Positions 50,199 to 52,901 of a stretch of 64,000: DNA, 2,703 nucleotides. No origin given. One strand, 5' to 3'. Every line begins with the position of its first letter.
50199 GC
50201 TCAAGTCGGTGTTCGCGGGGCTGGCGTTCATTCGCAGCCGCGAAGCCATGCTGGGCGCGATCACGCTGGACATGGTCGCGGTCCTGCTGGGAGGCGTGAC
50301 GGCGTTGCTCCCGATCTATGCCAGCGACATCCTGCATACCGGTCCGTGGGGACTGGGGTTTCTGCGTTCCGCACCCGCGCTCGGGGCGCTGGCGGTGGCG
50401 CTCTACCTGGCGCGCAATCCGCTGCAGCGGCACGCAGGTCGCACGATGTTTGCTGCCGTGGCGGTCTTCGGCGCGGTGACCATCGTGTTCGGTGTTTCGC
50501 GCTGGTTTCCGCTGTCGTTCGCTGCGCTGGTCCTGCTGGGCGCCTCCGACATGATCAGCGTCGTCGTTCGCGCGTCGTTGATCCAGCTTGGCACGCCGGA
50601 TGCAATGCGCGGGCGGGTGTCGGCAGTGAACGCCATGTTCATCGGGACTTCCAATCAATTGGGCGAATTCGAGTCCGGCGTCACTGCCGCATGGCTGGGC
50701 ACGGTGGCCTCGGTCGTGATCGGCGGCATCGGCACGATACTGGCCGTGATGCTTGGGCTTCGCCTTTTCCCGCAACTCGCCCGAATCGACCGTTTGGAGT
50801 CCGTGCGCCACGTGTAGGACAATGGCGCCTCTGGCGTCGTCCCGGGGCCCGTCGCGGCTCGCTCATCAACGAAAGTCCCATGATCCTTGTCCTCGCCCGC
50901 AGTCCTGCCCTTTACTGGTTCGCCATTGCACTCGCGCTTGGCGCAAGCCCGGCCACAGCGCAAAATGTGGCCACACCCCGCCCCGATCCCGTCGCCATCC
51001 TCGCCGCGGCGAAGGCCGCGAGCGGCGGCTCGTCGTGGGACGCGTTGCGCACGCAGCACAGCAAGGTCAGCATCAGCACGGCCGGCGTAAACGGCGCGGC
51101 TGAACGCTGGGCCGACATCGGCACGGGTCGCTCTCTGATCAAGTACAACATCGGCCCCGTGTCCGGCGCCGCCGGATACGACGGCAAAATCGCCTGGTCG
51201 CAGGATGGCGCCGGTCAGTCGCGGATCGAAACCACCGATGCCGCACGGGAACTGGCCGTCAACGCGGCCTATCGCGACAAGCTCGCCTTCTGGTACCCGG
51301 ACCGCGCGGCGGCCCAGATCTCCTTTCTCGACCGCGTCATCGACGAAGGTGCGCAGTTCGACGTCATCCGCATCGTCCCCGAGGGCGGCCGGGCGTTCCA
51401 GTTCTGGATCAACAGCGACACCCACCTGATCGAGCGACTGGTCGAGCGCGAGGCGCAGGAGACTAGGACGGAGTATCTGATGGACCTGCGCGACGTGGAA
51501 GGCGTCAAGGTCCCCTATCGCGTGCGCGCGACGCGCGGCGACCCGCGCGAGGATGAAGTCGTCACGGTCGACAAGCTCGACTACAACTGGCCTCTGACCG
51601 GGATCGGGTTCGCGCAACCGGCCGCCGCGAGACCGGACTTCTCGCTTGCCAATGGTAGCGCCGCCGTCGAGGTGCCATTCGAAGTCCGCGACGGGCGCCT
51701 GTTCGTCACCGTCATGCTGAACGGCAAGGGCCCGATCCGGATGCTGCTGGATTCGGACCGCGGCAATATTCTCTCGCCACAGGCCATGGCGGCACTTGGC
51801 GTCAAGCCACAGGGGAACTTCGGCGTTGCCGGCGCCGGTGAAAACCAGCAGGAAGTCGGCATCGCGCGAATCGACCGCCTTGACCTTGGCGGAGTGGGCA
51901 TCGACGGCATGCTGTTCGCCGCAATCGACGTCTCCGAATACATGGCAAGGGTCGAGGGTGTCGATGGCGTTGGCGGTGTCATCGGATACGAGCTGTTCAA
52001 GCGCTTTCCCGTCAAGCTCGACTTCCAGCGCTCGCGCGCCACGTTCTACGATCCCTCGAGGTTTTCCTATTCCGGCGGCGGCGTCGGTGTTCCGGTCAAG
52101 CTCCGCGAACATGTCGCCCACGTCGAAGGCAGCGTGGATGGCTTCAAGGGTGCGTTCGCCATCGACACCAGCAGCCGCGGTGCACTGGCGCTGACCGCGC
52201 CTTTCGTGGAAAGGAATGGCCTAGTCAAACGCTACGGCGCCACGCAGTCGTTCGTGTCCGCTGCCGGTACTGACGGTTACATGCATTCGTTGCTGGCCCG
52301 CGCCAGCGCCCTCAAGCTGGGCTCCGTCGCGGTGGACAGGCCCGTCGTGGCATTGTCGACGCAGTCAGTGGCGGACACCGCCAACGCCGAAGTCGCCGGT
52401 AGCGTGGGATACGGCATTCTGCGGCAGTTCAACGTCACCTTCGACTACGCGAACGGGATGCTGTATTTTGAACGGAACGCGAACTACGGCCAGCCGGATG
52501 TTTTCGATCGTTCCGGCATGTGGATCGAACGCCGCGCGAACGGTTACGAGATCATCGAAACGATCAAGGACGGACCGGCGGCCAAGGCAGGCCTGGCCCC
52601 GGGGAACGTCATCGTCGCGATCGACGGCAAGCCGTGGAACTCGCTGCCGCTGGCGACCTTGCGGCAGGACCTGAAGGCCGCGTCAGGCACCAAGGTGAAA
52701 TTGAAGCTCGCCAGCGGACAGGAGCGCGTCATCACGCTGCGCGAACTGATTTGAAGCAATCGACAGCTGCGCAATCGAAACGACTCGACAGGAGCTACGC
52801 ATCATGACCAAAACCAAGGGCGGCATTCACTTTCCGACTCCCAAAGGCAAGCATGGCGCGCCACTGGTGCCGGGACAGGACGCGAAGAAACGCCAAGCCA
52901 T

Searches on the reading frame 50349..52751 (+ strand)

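Call 10: search_protein_families(library=pfam, proteins=[window:50349-52751:+], max_evalue=0.001)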
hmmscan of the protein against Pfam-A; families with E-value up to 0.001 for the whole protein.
window:50349-52751:+ (801 aa): 3 families
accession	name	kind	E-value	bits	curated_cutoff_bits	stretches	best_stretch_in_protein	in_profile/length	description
PF00595.29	PDZ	-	2.4e-07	31.5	23.2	1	730-787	24-80/81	PDZ domain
PF17820.7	PDZ_6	-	3.9e-07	30.2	27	1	739-787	6-52/54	PDZ domain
PF13180.12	PDZ_2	-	0.00022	21.9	27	1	732-787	13-67/80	PDZ domain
